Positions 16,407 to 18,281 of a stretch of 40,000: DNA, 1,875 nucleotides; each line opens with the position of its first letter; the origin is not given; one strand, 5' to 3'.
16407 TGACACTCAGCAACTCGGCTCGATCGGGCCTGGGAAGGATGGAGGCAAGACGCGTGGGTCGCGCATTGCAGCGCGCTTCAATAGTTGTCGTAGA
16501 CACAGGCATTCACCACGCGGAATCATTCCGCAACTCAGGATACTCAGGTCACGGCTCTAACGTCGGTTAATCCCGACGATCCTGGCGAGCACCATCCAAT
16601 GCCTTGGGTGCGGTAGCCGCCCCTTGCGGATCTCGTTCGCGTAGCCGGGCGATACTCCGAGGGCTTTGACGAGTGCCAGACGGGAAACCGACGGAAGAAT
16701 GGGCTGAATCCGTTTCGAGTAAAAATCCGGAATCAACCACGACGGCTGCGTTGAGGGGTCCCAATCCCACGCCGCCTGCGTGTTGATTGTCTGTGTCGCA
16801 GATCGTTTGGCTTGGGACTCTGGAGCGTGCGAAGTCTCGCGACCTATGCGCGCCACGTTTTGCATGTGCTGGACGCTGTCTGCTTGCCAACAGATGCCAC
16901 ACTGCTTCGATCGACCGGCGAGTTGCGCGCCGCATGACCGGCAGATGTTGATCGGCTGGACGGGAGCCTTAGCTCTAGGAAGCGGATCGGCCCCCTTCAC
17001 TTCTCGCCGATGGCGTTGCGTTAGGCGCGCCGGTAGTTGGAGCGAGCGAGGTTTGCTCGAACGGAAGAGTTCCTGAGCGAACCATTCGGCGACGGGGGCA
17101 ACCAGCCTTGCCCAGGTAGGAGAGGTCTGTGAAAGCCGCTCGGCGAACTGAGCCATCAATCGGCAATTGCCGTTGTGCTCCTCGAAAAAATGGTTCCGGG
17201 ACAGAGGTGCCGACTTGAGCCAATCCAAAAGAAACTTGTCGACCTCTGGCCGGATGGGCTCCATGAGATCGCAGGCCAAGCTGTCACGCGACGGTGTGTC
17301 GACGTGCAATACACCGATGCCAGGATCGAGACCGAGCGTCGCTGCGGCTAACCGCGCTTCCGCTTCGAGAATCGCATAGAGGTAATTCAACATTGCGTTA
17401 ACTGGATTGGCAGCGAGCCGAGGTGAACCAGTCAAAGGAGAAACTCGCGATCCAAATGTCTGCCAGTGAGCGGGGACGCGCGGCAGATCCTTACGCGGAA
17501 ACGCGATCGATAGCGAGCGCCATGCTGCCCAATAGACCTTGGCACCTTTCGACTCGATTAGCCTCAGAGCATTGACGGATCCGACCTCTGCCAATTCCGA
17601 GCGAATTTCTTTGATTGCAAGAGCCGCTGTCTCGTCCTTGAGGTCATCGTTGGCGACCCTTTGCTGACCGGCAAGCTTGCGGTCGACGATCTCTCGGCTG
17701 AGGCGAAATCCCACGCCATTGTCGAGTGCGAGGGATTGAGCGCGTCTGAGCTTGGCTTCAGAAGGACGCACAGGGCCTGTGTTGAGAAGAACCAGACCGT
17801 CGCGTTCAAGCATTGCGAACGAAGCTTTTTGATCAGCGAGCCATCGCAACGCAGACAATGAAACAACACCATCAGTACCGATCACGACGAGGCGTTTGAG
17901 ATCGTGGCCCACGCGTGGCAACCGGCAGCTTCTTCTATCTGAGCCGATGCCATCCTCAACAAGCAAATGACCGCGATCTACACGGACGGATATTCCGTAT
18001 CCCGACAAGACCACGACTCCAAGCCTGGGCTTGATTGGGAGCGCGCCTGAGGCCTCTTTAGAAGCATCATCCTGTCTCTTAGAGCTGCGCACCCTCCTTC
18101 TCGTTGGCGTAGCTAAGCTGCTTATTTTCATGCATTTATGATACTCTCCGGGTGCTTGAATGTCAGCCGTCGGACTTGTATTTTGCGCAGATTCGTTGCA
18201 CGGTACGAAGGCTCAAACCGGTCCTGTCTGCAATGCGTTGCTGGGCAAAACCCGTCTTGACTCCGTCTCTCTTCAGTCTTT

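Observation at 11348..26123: Casposon-like 14.7-kb element: 36-bp TIRs and an exact 14-bp target-site duplication around a Cas1 homologue and a family B DNA polymerase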

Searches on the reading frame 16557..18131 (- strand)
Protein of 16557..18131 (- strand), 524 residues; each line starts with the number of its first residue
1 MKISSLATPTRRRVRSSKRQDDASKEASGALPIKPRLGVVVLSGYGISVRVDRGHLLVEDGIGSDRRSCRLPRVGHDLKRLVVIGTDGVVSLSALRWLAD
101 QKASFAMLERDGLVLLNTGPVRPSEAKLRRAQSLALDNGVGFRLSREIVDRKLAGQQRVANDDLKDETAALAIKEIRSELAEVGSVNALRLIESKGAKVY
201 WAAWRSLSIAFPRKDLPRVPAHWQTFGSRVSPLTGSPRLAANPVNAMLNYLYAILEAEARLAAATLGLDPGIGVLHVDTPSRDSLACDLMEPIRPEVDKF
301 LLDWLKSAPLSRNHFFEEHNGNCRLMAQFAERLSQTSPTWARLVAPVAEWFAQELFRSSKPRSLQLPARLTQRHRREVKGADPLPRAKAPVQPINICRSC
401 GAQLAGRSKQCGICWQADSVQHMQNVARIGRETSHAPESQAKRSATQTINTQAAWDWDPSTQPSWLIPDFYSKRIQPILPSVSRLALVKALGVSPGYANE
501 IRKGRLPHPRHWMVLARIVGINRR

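Call 9: search_protein_families(library=pfam, proteins=[window:16557-18131:-], max_evalue=0.01)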
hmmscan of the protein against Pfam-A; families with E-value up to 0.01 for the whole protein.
window:16557-18131:- (524 aa): 1 family
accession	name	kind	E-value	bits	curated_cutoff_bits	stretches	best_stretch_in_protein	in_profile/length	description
PF01867.21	Cas_Cas1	-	3.7e-40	138.3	22.3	1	42-330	3-274/283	CRISPR associated protein Cas1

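Call 11: find_homologous_proteins(query=window:16557-18131:-)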
Query window:16557-18131:- (524 aa): 5312 proteins with E <= 0.001 among 8000 candidates; the best 120 are listed.
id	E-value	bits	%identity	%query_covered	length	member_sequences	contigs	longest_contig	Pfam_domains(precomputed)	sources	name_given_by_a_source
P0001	4.3e-284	961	91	89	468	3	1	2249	PF01867.22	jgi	jgi:CRISPR-associated protein Cas1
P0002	8.7e-277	937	81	98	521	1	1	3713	PF01867.22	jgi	jgi:CRISPR-associated protein Cas1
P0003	6.4e-254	861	79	91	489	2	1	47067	PF01867.22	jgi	jgi:CRISPR-associated protein Cas1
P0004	7.2e-247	838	76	93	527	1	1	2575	PF01867.22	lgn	-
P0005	4.9e-246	835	73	98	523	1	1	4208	PF01867.22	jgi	jgi:CRISPR-associated endonuclease Cas1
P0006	6.0e-227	772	77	87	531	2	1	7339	PF01867.22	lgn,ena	-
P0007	1.3e-218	745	66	96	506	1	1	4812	PF01867.22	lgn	-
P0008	8.0e-217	739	66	94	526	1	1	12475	PF01867.22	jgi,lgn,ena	-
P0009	9.2e-217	739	66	93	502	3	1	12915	PF01867.22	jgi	jgi:CRISPR-associated endonuclease Cas1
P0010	7.5e-214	729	64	93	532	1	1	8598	PF01867.22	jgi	-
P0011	5.9e-213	726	64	94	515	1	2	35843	PF01867.22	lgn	-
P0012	4.8e-212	723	65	94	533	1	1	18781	PF01867.22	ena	-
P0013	1.8e-211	721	79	79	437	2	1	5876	PF01867.22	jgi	jgi:CRISPR-associated endonuclease Cas1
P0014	1.9e-211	721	64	95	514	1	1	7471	PF01867.22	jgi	jgi:CRISPR-associated endonuclease Cas1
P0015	7.4e-211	719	65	94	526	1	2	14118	PF01867.22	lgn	-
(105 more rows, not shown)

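Call 12: find_encoding_contigs(protein=window:16557-18131:-, flank=10000, max_places=10)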
Protein window:16557-18131:- (524 aa): 2 contigs read that carry it; 2 places shown.
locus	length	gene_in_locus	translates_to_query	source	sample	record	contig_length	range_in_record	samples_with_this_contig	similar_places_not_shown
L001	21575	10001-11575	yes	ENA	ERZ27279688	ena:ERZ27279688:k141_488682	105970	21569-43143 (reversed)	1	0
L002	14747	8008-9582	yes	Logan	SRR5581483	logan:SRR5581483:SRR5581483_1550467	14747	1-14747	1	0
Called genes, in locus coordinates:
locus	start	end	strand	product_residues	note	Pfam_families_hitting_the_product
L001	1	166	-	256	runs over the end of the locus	PF00106:adh_short, PF01370:Epimerase (weak), PF08659:KR, PF13561:adh_short_C2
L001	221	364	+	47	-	-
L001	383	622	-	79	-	-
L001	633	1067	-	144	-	PF01047:MarR, PF12802:MarR_2 (weak)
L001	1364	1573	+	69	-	-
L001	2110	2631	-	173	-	-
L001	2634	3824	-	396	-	-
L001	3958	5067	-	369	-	PF27126:NmeDI_C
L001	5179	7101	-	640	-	-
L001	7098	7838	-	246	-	PF03175:DNA_pol_B_2 (weak)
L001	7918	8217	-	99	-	-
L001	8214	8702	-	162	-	-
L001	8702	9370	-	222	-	-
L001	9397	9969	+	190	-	-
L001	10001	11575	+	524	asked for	PF01867:Cas_Cas1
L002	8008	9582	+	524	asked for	PF01867:Cas_Cas1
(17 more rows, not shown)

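Call 18: find_related_loci(query=A1, collection=genome_contigs, flank=10000)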
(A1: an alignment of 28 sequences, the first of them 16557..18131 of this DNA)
Query A1 (524 aa) in genome_contigs; peptide patterns used: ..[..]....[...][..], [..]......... (x = any residue, [..] = any of these).
449 stretches matched a pattern; 344 encode a relative of the query (tblastn E <= 1e-3); the best 80 are kept; 80 distinct loci.
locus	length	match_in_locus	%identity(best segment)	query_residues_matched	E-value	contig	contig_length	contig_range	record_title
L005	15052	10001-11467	61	33-521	0e+0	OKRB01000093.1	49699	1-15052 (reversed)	Acidobacteriaceae bacterium SbA5 strain Peat soil MAG SbA5 genome assembly, contig: SBA5_Contig_36, whole genome shotgun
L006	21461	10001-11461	62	33-519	0e+0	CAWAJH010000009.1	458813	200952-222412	MAG: uncultured Acidobacteriaceae bacterium isolate MFD03399.bin.2.28 genome assembly, contig: contig_29315, whole genom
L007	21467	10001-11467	61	33-520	0e+0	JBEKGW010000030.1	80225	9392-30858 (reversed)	MAG: Terriglobales bacterium isolate SPRUCE 262 SPRUCE_262_30, whole genome shotgun sequence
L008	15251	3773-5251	60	31-523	0e+0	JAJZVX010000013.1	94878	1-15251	MAG: Acidobacteria bacterium isolate SKS5.bin87 NODE_344_length_94878_cov_3.433452, whole genome shotgun sequence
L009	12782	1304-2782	59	31-523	0e+0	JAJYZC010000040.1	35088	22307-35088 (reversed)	MAG: Acidobacteria bacterium isolate FK5.bin103 NODE_1285_length_35088_cov_6.286662, whole genome shotgun sequence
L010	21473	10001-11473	59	33-523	0e+0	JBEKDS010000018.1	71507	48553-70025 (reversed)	MAG: Acidobacteriaceae bacterium isolate SPRUCE 189 SPRUCE_189_18, whole genome shotgun sequence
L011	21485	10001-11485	58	30-523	0e+0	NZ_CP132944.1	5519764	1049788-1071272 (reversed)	Tunturiibacter lichenicola strain MP8S11 chromosome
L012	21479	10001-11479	56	32-524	0e+0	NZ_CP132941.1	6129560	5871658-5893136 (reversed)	Tunturiibacter psychrotolerans strain X4BP1 chromosome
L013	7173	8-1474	58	36-521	0e+0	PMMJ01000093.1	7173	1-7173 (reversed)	MAG: Acidobacteriaceae bacterium isolate fen_85 73.20100900_E1D.30_contig_27594, whole genome shotgun sequence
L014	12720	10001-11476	58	33-522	0e+0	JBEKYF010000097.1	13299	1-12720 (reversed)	MAG: Terriglobales bacterium isolate SPRUCE 669 SPRUCE_669_97, whole genome shotgun sequence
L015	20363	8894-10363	58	35-522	0e+0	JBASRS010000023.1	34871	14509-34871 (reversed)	MAG: Terriglobales bacterium isolate MFD13510_ilm_asm_bin1 k127_11767, whole genome shotgun sequence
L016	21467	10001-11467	57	33-519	0e+0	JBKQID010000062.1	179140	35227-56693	MAG: Candidatus Sulfotelmatobacter sp. isolate BAr1A1B1C__bin_42 BAr1A1B1C_000000387258, whole genome shotgun sequence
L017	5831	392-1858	57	33-521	0e+0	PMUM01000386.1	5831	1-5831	MAG: Acidobacteriaceae bacterium isolate palsa_142 73.20110700_P3D.7_contig_20389, whole genome shotgun sequence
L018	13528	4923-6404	56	28-521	0e+0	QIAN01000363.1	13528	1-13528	MAG: Acidobacteria bacterium isolate gp1 AA128 14_0903_13_30cm_scaffold_5273706_curated, whole genome shotgun sequence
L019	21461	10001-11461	56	36-522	0e+0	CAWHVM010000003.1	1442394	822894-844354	MAG: uncultured Acidobacteriaceae bacterium isolate MFD03044.bin.1.20 genome assembly, contig: contig_9421, whole genome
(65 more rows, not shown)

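Call 29: search_solved_structures(query=window:16557-18131:-, max_evalue=0.001)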
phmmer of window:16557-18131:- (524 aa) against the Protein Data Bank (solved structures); distinct sequences matched with E-value up to 0.001: 7.
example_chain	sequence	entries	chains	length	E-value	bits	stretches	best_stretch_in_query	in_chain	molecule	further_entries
4n06_A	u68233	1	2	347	2.4e-23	85.7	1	41-326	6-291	CRISPR-associated endonuclease Cas1 1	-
6opm_A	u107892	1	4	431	4.9e-22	81.4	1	38-333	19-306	CRISPR-associated endonuclease Cas1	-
8d3l_A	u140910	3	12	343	4.7e-12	48.5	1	236-327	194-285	CRISPR-associated endonuclease Cas1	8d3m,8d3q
8d3p_A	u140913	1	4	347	4.8e-12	48.4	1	236-327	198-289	CRISPR-associated endonuclease Cas1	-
7cr6_A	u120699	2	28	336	7.4e-10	41.2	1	221-383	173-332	CRISPR-associated endonuclease Cas1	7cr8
7mi4_A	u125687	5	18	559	6.4e-09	38.1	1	237-329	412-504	CRISPR-associated exonuclease Cas4/endonuclease Cas1 fusion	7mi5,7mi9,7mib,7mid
5xvn_A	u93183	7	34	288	0.00018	23.5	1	238-315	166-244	CRISPR-associated endonuclease Cas1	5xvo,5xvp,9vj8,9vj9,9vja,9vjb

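Call 53: search_protein_families(library=padloc, proteins=[window:16557-18131:-], max_evalue=0.001)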
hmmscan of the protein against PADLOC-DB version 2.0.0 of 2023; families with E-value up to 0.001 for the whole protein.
window:16557-18131:- (524 aa): 27 families (the best 25 are shown)
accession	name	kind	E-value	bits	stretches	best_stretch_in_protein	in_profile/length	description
PDLC01608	Cas1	-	4.1e-43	145.9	1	41-330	2-267/276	"CAS-I,CAS-II,CAS-III,CAS-IV,CAS-V,CAS-VI; acquisition_1"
PDLC01248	Cas1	-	9.4e-41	138.2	1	64-336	26-266/289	"CAS-I,CAS-II,CAS-III,CAS-IV,CAS-V,CAS-VI; acquisition_1"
PDLC00928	Cas1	-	7.1e-33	111.9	1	79-326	35-269/315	Cas1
PDLC00927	Cas1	-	1.2e-32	111.4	1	82-325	38-273/327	CRISPR-associated endonuclease Cas1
PDLC01449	Cas1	-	3.7e-32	109.7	1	50-337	13-255/285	"CAS-I,CAS-II,CAS-III,CAS-IV,CAS-V,CAS-VI; acquisition_1"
PDLC01249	Cas1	-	3.9e-31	106.5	1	41-312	2-243/246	"CAS-I,CAS-II,CAS-III,CAS-IV,CAS-V,CAS-VI; acquisition_1"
PDLC01743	Cas1c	-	1.8e-28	97.8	1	68-326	32-279/337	-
PDLC01747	Cas1g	-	3.8e-28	96.4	1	34-328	194-467/523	-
PDLC01334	Cas1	-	2.9e-26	90.6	1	67-326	29-280/336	"CAS-I,CAS-II,CAS-III,CAS-IV,CAS-V,CAS-VI; acquisition_1"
PDLC00923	Cas1c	-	2.4e-25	87.5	1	69-326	32-283/340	"CRISPR-associated endonuclease Cas1, subtype I-C/DVULG"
PDLC02025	Cas1d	-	4.6e-24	83.5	1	76-327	35-264/316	-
PDLC02061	Cas1_II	-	3.6e-20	70.2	1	49-308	42-251/335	-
PDLC02063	Cas1_IIIb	-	2e-19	67.5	1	135-337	398-583/617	-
PDLC00926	Cas1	-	7.8e-16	56.3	1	77-305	34-232/278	"CRISPR-associated endonuclease Cas1, subtype II/NMENI"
PDLC02066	Cas1b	-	9.8e-16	56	1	124-326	81-276/322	-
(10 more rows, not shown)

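Call 54: search_solved_structures(query=window:16557-18131:-, max_evalue=1e-15, show_alignments=2)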
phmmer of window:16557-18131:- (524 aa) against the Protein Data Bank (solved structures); distinct sequences matched with E-value up to 1e-15: 2.
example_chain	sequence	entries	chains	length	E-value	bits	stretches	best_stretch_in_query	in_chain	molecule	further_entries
4n06_A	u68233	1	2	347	2.4e-23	85.7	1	41-326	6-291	CRISPR-associated endonuclease Cas1 1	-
6opm_A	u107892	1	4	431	4.9e-22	81.4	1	38-333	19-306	CRISPR-associated endonuclease Cas1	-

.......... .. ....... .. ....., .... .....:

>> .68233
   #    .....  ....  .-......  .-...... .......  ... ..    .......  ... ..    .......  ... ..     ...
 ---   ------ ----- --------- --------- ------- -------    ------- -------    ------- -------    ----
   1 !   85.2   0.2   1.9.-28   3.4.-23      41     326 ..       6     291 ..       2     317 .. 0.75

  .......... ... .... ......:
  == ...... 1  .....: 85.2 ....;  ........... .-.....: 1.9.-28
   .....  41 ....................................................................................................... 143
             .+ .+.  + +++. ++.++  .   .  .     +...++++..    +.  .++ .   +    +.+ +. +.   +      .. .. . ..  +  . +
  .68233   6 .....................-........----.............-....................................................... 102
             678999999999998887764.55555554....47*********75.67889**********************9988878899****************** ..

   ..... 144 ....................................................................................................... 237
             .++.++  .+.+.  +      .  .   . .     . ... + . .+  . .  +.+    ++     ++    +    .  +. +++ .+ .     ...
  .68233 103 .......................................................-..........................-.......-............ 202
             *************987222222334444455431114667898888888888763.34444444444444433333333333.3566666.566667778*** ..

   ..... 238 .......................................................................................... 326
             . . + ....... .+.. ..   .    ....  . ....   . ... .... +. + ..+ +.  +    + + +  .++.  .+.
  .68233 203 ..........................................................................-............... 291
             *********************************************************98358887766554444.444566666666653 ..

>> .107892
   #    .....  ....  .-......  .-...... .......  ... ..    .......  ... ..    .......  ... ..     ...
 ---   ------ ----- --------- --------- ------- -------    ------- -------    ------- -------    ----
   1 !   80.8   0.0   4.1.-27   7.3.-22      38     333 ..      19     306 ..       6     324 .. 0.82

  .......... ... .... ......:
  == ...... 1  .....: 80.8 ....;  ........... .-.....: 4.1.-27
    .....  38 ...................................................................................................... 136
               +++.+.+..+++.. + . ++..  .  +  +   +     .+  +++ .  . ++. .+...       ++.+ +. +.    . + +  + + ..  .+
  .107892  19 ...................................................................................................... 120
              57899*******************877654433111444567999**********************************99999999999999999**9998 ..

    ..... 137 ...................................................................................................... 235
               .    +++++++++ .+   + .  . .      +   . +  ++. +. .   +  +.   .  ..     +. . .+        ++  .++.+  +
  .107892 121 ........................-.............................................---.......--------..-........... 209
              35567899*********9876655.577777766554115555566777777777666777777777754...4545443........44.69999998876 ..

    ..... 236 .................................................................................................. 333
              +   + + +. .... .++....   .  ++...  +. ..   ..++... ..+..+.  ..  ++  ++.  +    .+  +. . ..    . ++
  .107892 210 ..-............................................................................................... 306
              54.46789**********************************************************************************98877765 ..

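Call 55: search_protein_families(library=ncbifam, proteins=[window:16557-18131:-], max_evalue=0.001)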
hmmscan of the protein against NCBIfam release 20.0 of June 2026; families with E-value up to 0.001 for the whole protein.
window:16557-18131:- (524 aa): 8 families
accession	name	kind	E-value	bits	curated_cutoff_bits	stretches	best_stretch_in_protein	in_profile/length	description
TIGR00287.1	cas1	equivalog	4.7e-32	111.4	71.7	1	82-325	38-273/327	CRISPR-associated endonuclease Cas1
NF049935.1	cas4g_cas1g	exception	1.5e-28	99.6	560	1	25-327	202-489/546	CRISPR-associated endonuclease Cas4g/Cas1g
TIGR03640.1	cas1_DVULG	exception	9e-25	87.5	385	1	69-326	32-283/340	type I-C CRISPR-associated endonuclease Cas1c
TIGR04093.1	cas1_CYANO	exception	5e-23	81.6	385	1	63-325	27-275/334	type I-D CRISPR-associated endonuclease Cas1d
TIGR03639.1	cas1_NMENI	exception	2.9e-15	56.3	120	1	77-305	34-232/278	type II CRISPR-associated endonuclease Cas1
TIGR04329.1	cas1_PREFRAN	exception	2e-09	37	300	1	141-314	104-259/317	type V CRISPR-associated endonuclease Cas1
TIGR03983.1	cas1_MYXAN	equivalog_domain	7.6e-09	35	358.05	1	87-294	55-256/347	type I-MYXAN CRISPR-associated endonuclease Cas1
TIGR03641.1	cas1_HMARI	exception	4.3e-08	32.8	304.1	1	140-321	97-262/324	type I-B CRISPR-associated endonuclease Cas1b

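Call 77: find_encoding_contigs(protein=P0003, flank=10000, max_places=3)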
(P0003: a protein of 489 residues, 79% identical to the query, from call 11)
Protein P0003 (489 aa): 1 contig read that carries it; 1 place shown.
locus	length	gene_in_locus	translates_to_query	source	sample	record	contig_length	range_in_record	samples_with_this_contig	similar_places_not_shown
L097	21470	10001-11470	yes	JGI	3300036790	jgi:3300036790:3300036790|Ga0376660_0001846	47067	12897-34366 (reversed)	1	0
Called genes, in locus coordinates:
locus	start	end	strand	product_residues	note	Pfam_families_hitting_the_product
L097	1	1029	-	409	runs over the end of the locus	PF13356:Arm-DNA-bind_3, PF22022:Phage_int_M, PF00589:Phage_integrase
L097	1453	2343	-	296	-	-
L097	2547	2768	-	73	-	-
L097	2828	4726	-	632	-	PF03235:GmrSD_N, PF07510:GmrSD_C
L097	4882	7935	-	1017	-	PF03175:DNA_pol_B_2 (weak)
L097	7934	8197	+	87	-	-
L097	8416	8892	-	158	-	-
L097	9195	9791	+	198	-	-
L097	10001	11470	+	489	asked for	PF01867:Cas_Cas1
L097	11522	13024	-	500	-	-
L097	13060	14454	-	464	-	PF01420:Methylase_S (weak)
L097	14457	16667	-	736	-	PF13588:HSDR_N_2, PF07669:Eco57I (faint), PF02384:N6_Mtase, PF01170:UPF0020, PF02384:N6_Mtase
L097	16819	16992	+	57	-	-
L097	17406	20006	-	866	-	PF12704:MacB_PCD, PF02687:FtsX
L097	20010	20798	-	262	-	PF00005:ABC_tran, PF13304:AAA_21 (faint)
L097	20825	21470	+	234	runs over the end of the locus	PF25182:NonGDSL (weak), PF00657:Lipase_GDSL, PF13472:Lipase_GDSL_2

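Call 84: search_solved_structures(query=L097:4882-7935:-, max_evalue=1)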
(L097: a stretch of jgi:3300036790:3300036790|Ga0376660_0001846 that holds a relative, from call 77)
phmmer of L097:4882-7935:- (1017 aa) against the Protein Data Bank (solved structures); distinct sequences matched with E-value up to 1: 0.

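Call 86: search_protein_families(library=pfam, proteins=[L097:4885-7935:-], max_evalue=0.1)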
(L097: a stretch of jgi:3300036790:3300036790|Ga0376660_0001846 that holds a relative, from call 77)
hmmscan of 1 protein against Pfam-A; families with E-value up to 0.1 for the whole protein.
L097:4885-7935:- (1017 aa): 2 families
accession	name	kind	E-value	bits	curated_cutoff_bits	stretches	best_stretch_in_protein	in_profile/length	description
PF03175.18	DNA_pol_B_2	-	8.6e-06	25.3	25.8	1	257-364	132-244/468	DNA polymerase type B, organellar and viral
PF13518.12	HTH_28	-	0.078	13.5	25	0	233-254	9-30/52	Helix-turn-helix domain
